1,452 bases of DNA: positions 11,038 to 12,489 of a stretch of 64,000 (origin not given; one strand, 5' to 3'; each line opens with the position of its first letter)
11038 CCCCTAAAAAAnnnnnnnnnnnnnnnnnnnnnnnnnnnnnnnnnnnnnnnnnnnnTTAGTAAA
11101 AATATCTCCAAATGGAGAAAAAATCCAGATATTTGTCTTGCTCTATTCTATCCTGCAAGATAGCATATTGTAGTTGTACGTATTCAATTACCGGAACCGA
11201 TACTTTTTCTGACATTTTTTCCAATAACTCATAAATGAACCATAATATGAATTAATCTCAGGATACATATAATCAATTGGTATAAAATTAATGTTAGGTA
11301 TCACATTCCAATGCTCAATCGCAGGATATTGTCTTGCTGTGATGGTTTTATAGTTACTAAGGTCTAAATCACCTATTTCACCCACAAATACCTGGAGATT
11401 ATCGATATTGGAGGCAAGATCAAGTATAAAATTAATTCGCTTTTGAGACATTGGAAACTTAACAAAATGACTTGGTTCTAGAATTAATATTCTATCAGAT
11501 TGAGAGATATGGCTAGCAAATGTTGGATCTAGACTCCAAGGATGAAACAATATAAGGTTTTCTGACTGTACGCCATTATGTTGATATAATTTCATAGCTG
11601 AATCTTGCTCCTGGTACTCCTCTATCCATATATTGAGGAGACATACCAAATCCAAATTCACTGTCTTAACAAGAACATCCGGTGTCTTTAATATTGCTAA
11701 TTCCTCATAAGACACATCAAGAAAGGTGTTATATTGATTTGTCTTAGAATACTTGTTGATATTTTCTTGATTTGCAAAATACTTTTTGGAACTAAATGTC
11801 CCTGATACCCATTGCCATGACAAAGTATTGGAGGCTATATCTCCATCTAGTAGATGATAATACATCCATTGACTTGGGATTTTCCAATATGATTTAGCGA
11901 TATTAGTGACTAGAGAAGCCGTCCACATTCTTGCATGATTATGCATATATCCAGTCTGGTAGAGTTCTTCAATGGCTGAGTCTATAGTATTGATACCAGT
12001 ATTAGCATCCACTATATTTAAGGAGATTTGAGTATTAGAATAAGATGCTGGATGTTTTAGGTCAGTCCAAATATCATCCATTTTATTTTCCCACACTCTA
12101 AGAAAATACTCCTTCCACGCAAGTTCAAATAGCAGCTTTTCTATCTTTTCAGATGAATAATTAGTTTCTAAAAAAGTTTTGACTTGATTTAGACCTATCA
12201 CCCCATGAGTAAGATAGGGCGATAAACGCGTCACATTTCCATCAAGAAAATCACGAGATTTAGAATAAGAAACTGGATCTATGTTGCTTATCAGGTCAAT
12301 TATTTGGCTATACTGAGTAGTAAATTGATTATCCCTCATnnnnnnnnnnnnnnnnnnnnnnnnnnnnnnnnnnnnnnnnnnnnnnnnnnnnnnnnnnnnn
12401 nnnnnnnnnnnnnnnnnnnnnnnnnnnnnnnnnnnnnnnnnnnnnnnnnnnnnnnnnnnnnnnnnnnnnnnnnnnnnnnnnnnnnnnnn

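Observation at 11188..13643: Translationally coupled pair: DUF2130-like zinc-ribbon/coiled-coil/nuclease-like protein and a circularly permuted photolyase homologue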

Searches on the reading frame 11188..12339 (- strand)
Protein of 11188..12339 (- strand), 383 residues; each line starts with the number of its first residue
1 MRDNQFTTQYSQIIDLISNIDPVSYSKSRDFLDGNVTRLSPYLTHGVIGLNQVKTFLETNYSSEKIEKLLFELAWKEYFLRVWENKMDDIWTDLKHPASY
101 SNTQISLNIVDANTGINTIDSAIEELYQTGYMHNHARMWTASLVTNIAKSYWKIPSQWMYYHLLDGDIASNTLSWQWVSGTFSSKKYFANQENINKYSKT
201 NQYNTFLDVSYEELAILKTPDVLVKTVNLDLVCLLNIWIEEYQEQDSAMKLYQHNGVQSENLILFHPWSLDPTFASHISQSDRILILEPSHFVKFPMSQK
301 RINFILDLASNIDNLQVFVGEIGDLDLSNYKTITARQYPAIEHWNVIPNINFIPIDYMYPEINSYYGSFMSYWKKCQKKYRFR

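Call 3: search_protein_families(library=pfam, proteins=[window:11188-12339:-], max_evalue=0.01)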
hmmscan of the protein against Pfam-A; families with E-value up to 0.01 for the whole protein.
window:11188-12339:- (383 aa): 1 family
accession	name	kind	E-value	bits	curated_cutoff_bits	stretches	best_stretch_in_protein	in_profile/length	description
PF03441.19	FAD_binding_7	-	3.3e-21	76.1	27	1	71-206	3-145/203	FAD binding domain of DNA photolyase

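Call 4: search_protein_families(library=ncbifam, proteins=[window:11188-12339:-], max_evalue=0.01)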
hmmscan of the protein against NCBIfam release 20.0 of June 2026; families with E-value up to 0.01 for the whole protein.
window:11188-12339:- (383 aa): 4 families
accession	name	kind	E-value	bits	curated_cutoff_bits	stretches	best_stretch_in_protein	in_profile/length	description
TIGR02765.1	crypto_DASH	subfamily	8.7e-20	71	317.05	1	12-203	219-423/431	DASH family cryptochrome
TIGR03556.1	photolyase_8HDF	exception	8.3e-17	61.2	884.6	1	23-203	224-419/471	deoxyribodipyrimidine photo-lyase, 8-HDF type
NF007955.0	PRK10674.1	equivalog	2e-16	59.9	506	1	24-188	222-397/472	deoxyribodipyrimidine photo-lyase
TIGR02766.1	crypt_chrom_pln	subfamily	1.7e-11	43.6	603.85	1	23-193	224-409/480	cryptochrome photoreceptor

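Call 6: find_homologous_proteins(query=window:11188-12339:-)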
Query window:11188-12339:- (383 aa): 5045 proteins with E <= 0.001 among 6867 candidates; the best 120 are listed.
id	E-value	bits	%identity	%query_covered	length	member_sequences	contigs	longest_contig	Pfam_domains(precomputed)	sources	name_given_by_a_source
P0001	4.6e-248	841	96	100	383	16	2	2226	PF03441.20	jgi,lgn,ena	jgi:deoxyribodipyrimidine photo-lyase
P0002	1.2e-199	682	76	98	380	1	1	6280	PF03441.20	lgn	-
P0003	3.1e-189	647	91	83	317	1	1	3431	PF03441.20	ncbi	ncbi:MAG: FAD-binding domain-containing protein, partial [Candidatus Paceibacterota bacterium]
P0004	1.8e-158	546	63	98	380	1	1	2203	PF03441.20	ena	-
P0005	9.7e-158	544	61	98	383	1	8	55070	PF03441.20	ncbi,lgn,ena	-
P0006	2.1e-155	536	61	98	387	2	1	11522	PF03441.20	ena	-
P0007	8.2e-155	534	61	98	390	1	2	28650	PF03441.20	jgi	jgi:deoxyribodipyrimidine photo-lyase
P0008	6.4e-154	531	60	98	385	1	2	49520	PF03441.20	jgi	jgi:deoxyribodipyrimidine photo-lyase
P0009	1.0e-153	530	61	98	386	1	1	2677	PF03441.20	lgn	-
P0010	7.2e-153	528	60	98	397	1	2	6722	PF03441.20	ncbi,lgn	-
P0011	1.1e-152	527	60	98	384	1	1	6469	PF03441.20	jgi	jgi:deoxyribodipyrimidine photo-lyase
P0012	1.2e-152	527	59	98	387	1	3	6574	PF03441.20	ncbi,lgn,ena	-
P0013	1.9e-148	513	59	98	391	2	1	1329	PF03441.20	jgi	jgi:deoxyribodipyrimidine photo-lyase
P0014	1.2e-147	510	60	98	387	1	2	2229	PF03441.20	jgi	jgi:deoxyribodipyrimidine photo-lyase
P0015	2.8e-147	509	58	98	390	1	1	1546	PF03441.20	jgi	jgi:deoxyribodipyrimidine photo-lyase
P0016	1.3e-146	507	59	98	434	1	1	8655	PF03441.20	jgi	jgi:deoxyribodipyrimidine photo-lyase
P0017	1.1e-144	501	57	98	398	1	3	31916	PF03441.20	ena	-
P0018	1.5e-139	484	56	98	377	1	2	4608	PF03441.20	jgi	jgi:deoxyribodipyrimidine photo-lyase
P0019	7.9e-118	412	55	87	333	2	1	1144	PF03441.20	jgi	jgi:deoxyribodipyrimidine photo-lyase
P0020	3.6e-117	410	50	98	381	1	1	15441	PF03441.20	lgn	-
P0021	1.3e-116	408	59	78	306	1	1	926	PF03441.20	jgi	jgi:deoxyribodipyrimidine photo-lyase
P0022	6.9e-110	386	48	98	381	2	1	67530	PF03441.20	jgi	-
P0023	1.5e-109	385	49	98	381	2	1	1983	PF03441.20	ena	-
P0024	6.2e-109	383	47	99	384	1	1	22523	PF03441.20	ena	-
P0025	3.4e-108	381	46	97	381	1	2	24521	PF03441.20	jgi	jgi:deoxyribodipyrimidine photo-lyase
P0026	2.0e-107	378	47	98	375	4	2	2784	PF03441.20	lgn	-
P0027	4.1e-107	377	46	99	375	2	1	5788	PF03441.20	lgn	-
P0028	4.7e-106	373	46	98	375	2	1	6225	PF03441.20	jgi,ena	-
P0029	7.7e-106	373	47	99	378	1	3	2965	PF03441.20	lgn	-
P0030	3.5e-105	371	46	99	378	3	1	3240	PF03441.20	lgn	-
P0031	1.2e-104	369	46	98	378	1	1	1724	PF03441.20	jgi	jgi:deoxyribodipyrimidine photo-lyase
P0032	1.6e-104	368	46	99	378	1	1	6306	PF03441.20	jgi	jgi:deoxyribodipyrimidine photo-lyase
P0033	1.9e-104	368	46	98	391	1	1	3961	PF03441.20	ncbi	-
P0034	1.9e-104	368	47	99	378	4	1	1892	PF03441.20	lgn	-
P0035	2.4e-104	368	45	99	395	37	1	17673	PF03441.20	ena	-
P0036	2.5e-104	368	48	98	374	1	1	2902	PF03441.20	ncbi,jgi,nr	ncbi:MAG: deoxyribodipyrimidine photolyase [Phototrophicales bacterium]|nr:MAG: deoxyribodipyrimidin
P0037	4.1e-104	367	46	99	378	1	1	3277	PF03441.20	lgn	-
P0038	4.1e-104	367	46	99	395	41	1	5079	PF03441.20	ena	-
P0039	4.3e-104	367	46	99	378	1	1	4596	PF03441.20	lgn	-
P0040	4.3e-104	367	45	98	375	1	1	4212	PF03441.20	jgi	-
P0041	5.1e-104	367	46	99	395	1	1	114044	PF03441.20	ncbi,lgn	-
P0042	5.8e-104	367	44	98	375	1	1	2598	PF03441.20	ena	-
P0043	5.8e-104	367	47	99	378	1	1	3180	PF03441.20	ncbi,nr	ncbi:MAG TPA: FAD-binding domain-containing protein [Chitinophagaceae bacterium]|nr:FAD-binding doma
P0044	5.8e-104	367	45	98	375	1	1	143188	PF03441.20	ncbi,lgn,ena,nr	ncbi:MAG TPA: FAD-binding domain-containing protein [Chitinophagaceae bacterium]|nr:FAD-binding doma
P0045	1.6e-103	365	45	98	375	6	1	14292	PF03441.20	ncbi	ncbi:MAG: FAD-binding domain-containing protein [Chitinophagaceae bacterium]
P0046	2.0e-103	365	45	98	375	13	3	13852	PF03441.20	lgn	-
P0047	2.0e-103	365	45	98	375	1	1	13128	PF03441.20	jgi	-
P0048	2.6e-103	364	45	98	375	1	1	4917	PF03441.20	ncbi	ncbi:MAG: FAD-binding domain-containing protein [Chitinophagaceae bacterium]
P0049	2.8e-103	364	46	98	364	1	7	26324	PF03441.20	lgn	-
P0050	3.3e-103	364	47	98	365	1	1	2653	PF03441.20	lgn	-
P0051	3.4e-103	364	45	98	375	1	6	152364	PF03441.20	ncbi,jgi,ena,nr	ncbi:MAG TPA: FAD-binding domain-containing protein [Chitinophagaceae bacterium]|nr:FAD-binding doma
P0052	3.5e-103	364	45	98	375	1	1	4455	PF03441.20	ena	-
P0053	3.6e-103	364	46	97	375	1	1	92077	PF03441.20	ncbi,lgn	-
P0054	3.9e-103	364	47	97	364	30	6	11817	PF03441.20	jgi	jgi:deoxyribodipyrimidine photo-lyase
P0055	3.9e-103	364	44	98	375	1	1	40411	PF03441.20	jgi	-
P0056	4.0e-103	364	45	98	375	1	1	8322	PF03441.20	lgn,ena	-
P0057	4.8e-103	364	46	99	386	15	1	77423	PF03441.20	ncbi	-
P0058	5.4e-103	363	47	97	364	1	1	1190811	PF03441.20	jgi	jgi:deoxyribodipyrimidine photo-lyase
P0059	5.5e-103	363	46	98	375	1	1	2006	PF03441.20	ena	-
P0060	5.8e-103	363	45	98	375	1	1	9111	PF03441.20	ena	-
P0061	6.7e-103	363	44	98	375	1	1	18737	PF03441.20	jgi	-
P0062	7.0e-103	363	45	98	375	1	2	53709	PF03441.20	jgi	-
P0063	7.3e-103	363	47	97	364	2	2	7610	PF03441.20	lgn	-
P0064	1.0e-102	363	44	98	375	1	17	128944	PF03441.20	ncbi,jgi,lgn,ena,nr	ncbi:MAG TPA: FAD-binding domain-containing protein [Chitinophagaceae bacterium]|nr:FAD-binding doma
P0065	1.3e-102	362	44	98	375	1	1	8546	PF03441.20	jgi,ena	-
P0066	1.4e-102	362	48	97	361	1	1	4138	PF03441.20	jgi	jgi:deoxyribodipyrimidine photo-lyase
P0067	1.8e-102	362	44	98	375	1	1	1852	PF03441.20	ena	-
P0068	2.0e-102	361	46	97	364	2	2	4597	PF03441.20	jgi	jgi:deoxyribodipyrimidine photo-lyase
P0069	2.1e-102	361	45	97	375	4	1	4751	PF03441.20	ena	-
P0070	2.2e-102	361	47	97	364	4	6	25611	PF03441.20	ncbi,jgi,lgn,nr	ncbi:MAG: hypothetical protein K2Q24_18680 [Chitinophagaceae bacterium]|jgi:deoxyribodipyrimidine ph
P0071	2.4e-102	361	46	97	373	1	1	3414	PF03441.20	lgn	-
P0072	2.4e-102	361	45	99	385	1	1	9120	PF03441.20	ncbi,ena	-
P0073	2.8e-102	361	46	99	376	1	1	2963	PF03441.20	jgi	-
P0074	3.7e-102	361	45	98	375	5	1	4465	PF03441.20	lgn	-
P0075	4.1e-102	360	46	97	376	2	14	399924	PF03441.20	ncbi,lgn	-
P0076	5.7e-102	360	47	97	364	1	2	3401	PF03441.20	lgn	-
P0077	5.9e-102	360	45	99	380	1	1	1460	PF03441.20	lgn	-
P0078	5.9e-102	360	46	97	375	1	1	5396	PF03441.20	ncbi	-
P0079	6.8e-102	360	45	97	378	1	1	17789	PF03441.20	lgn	-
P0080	7.5e-102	360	47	97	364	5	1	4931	PF03441.20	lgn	-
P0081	7.7e-102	360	46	99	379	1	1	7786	PF03441.20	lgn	-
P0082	8.2e-102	359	45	99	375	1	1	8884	PF03441.20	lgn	-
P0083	1.2e-101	359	44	98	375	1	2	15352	PF03441.20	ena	-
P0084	1.4e-101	359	47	97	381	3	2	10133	PF03441.20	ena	-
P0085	1.4e-101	359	47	98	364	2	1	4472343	PF03441.20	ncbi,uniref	ncbi:FAD-binding domain-containing protein [Lacibacter sp. H407]|uniref:FAD-binding domain-containin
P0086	1.9e-101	358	47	97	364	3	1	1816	PF03441.20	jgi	jgi:deoxyribodipyrimidine photo-lyase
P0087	1.9e-101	358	46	97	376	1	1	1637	PF03441.20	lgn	-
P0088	2.0e-101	358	46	97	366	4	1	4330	PF03441.20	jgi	jgi:deoxyribodipyrimidine photo-lyase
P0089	2.4e-101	358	46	97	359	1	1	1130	PF03441.20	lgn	-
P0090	2.4e-101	358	45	99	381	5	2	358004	PF03441.20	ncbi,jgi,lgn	ncbi:MAG: hypothetical protein RIR12_233 [Bacteroidota bacterium]|jgi:deoxyribodipyrimidine photo-ly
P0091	2.5e-101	358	47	97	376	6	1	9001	PF03441.20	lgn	-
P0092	2.7e-101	358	46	97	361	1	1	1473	PF03441.20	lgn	-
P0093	3.1e-101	358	46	97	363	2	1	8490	PF03441.20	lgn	-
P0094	3.4e-101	357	45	97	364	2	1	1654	PF03441.20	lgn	-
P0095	3.5e-101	357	46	99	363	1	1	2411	PF03441.20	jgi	jgi:deoxyribodipyrimidine photo-lyase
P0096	3.7e-101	357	47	94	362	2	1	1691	PF03441.20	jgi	jgi:deoxyribodipyrimidine photo-lyase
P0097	3.7e-101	357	46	98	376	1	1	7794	PF03441.20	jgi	jgi:deoxyribodipyrimidine photo-lyase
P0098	4.1e-101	357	46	98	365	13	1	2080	PF03441.20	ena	-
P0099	5.1e-101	357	44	99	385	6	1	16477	PF03441.20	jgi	-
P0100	5.7e-101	357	46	97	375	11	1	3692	PF03441.20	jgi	jgi:deoxyribodipyrimidine photo-lyase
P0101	5.9e-101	357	47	97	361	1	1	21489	PF03441.20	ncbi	-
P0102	6.4e-101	357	46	99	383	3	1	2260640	PF03441.20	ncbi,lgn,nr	ncbi:hypothetical protein CAP36_03315 [Chitinophagaceae bacterium IBVUCB2]|nr:hypothetical protein C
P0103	6.9e-101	356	45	98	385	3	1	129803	PF03441.20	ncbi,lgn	-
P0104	8.9e-101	356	47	99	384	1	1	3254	PF03441.20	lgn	-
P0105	1.2e-100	356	47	97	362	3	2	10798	PF03441.20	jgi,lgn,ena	-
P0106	1.4e-100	355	44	97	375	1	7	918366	PF03441.20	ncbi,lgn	-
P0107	1.4e-100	355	47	97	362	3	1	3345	PF03441.20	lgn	-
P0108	1.5e-100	355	44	97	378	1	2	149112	PF03441.20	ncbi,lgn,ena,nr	ncbi:MAG TPA: FAD-binding domain-containing protein [Chitinophagaceae bacterium]|nr:FAD-binding doma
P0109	1.6e-100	355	46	98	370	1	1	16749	PF03441.20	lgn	-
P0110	1.6e-100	355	46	97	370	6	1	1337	PF03441.20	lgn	-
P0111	1.8e-100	355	48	97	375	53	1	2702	PF03441.20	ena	-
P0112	2.1e-100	355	46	98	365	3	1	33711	PF03441.20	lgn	-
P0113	2.5e-100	355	45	98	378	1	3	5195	PF03441.20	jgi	jgi:deoxyribodipyrimidine photo-lyase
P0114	2.8e-100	354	43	98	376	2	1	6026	PF03441.20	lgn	-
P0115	3.1e-100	354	44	100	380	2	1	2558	PF03441.20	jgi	jgi:deoxyribodipyrimidine photo-lyase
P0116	3.5e-100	354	46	97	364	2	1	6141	PF03441.20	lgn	-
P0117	3.6e-100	354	46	99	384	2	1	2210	PF03441.20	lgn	-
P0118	3.8e-100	354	44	97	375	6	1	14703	PF03441.20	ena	-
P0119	4.0e-100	354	47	97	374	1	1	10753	PF03441.20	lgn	-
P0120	4.1e-100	354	46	97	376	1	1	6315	PF03441.20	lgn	-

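Call 7: search_solved_structures(query=window:11188-12339:-, max_evalue=0.01, show_alignments=2)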
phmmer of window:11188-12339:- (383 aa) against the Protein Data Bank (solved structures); distinct sequences matched with E-value up to 0.01: 39.
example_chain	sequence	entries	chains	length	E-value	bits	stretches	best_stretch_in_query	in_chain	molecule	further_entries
1tez_A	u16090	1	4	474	4.6e-15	59.1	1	25-182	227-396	Deoxyribodipyrimidine photo-lyase type I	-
1owl_A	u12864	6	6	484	4.8e-15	59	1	25-182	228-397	Deoxyribodipyrimidine photolyase | PHOTOLYASE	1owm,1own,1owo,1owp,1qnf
4u63_A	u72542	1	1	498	5.5e-13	52.2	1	24-185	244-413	DNA photolyase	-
1iqr_A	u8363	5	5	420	1.8e-12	50.5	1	24-181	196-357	photolyase | DEOXYRIBODIPYRIMIDINE PHOTO-LYASE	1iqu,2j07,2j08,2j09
1dnp_A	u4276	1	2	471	8.1e-11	45.1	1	90-188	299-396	DNA PHOTOLYASE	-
2vtb_B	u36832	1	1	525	5e-10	42.5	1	36-206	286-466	CRYPTOCHROME DASH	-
2j4d_A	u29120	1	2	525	7.8e-10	41.8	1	36-206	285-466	CRYPTOCHROME DASH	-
2ijg_X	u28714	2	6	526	7.9e-10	41.8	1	36-206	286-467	Cryptochrome DASH, chloroplast/mitochondrial | CRYPTOCHROME DASH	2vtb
1np7_A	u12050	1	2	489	1.2e-09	41.2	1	37-199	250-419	DNA photolyase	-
1u3c_A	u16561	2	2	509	4.4e-09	39.4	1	112-193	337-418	Cryptochrome 1 apoprotein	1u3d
6x24_A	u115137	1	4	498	1.3e-08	37.9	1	113-183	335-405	Cryptochrome-2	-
6kii_A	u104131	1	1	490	5.2e-08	35.8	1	25-198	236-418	Deoxyribopyrimidine photolyase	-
6lz7_A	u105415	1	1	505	6.8e-08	35.5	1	112-185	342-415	Cryptochrome-1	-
6k8i_A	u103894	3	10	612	8.6e-08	35.1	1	113-183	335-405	Cryptochrome-2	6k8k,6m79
2e0i_A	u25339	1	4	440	1e-07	34.9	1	29-182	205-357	432aa long hypothetical deoxyribodipyrimidine photolyase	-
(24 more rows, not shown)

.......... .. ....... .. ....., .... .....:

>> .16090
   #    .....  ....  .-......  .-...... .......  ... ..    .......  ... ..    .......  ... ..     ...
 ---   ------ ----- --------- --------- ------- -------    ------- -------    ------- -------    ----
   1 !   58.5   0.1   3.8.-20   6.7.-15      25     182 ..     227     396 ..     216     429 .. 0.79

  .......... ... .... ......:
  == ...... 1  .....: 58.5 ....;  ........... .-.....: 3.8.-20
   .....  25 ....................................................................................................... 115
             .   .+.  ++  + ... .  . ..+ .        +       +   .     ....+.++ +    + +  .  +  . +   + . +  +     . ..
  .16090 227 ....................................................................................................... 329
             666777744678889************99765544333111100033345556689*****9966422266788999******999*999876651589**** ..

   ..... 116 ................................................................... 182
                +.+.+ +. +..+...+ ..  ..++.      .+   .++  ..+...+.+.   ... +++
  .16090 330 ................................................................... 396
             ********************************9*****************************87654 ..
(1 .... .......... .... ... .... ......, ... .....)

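Call 9: search_protein_families(library=padloc, proteins=[window:11188-12339:-], max_evalue=0.01)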
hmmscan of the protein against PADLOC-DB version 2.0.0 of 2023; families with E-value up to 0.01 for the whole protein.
window:11188-12339:- (383 aa): 0 families

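Call 18: find_encoding_contigs(protein=P0005, flank=6000, max_places=4)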
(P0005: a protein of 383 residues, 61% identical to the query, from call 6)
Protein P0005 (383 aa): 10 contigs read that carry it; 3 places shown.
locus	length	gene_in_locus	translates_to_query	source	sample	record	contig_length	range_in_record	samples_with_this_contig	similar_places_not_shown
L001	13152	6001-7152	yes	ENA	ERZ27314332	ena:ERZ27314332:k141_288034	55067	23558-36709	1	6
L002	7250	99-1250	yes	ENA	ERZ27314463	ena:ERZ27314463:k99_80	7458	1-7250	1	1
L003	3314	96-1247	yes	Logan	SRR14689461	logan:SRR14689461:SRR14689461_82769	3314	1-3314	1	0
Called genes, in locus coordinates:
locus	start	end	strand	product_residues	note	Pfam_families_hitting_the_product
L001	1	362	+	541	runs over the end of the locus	-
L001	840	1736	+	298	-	PF01435:Peptidase_M48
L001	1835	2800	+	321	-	PF13683:rve_3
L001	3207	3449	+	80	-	-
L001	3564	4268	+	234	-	PF01207:Dus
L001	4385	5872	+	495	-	PF04244:DPRP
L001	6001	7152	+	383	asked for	PF03441:FAD_binding_7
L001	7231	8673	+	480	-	PF08245:Mur_ligase_M, PF02875:Mur_ligase_C (weak), PF27239:FOL3_C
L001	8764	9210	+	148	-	PF00210:Ferritin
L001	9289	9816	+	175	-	PF09351:DUF1993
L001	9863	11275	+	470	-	PF08245:Mur_ligase_M, PF08353:MurT_C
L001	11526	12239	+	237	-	PF02469:Fasciclin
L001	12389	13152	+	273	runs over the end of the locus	PF04228:Zn_peptidase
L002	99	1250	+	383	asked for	PF03441:FAD_binding_7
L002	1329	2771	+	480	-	PF08245:Mur_ligase_M, PF02875:Mur_ligase_C (weak), PF27239:FOL3_C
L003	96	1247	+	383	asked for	PF03441:FAD_binding_7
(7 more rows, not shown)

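Call 19: find_encoding_contigs(protein=P0008, flank=6000, max_places=3)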
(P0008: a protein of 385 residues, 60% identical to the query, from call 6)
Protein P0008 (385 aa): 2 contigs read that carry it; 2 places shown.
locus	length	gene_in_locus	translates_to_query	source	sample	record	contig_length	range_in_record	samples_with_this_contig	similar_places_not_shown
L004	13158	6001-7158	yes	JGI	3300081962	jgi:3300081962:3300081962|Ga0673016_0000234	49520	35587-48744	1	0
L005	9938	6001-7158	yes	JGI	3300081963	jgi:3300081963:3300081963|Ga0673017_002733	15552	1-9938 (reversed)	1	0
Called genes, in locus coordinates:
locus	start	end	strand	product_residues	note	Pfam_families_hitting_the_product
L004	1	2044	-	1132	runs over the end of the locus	PF04563:RNA_pol_Rpb2_1, PF04561:RNA_pol_Rpb2_2, PF04565:RNA_pol_Rpb2_3, PF10385:RNA_pol_Rpb2_45, PF00562:RNA_pol_Rpb2_6, PF04560:RNA_pol_Rpb2_7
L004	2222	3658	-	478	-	PF02878:PGM_PMM_I, PF02879:PGM_PMM_II, PF02880:PGM_PMM_III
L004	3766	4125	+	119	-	-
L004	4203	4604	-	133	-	PF01850:PIN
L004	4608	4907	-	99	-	-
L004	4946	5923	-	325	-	-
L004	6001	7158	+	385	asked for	PF03441:FAD_binding_7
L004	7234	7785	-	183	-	-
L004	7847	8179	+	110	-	-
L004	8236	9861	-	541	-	PF00118:Cpn60_TCP1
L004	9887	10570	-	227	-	-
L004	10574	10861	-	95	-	PF00166:Cpn10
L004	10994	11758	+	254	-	-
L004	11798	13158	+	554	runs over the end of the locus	PF02557:VanY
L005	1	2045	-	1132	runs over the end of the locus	PF04563:RNA_pol_Rpb2_1, PF04561:RNA_pol_Rpb2_2, PF04565:RNA_pol_Rpb2_3, PF10385:RNA_pol_Rpb2_45, PF00562:RNA_pol_Rpb2_6, PF04560:RNA_pol_Rpb2_7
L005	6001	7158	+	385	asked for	PF03441:FAD_binding_7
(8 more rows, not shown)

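Call 20: find_encoding_contigs(protein=P0002, flank=6000, max_places=3)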
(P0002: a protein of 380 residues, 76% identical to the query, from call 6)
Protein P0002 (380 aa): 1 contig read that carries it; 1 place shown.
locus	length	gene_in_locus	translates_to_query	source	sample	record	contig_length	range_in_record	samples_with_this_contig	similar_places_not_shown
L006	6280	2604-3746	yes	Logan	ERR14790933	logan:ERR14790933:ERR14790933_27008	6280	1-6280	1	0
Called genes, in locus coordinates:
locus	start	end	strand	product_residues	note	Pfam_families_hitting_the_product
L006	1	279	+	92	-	?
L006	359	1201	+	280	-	PF01656:CbiA, PF13614:AAA_31 (faint)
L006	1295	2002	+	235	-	-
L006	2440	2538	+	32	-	-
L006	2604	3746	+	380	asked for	PF03441:FAD_binding_7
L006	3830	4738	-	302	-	-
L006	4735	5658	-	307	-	PF00551:Formyl_trans_N, PF02911:Formyl_trans_C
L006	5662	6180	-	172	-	PF01327:Pep_deformylase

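Call 21: find_encoding_contigs(protein=P0003, flank=6000, max_places=3)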
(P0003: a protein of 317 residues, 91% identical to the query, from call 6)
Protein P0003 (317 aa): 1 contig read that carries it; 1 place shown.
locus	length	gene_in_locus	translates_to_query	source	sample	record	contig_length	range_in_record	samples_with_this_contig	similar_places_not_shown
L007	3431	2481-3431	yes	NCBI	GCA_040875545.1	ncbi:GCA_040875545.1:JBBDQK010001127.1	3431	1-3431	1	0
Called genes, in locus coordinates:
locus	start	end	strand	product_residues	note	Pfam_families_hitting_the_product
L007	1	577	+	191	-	PF12008:EcoR124_C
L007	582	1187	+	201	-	PF10544:T5orf172, PF13455:MUG113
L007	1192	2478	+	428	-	PF09903:DUF2130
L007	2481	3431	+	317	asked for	PF03441:FAD_binding_7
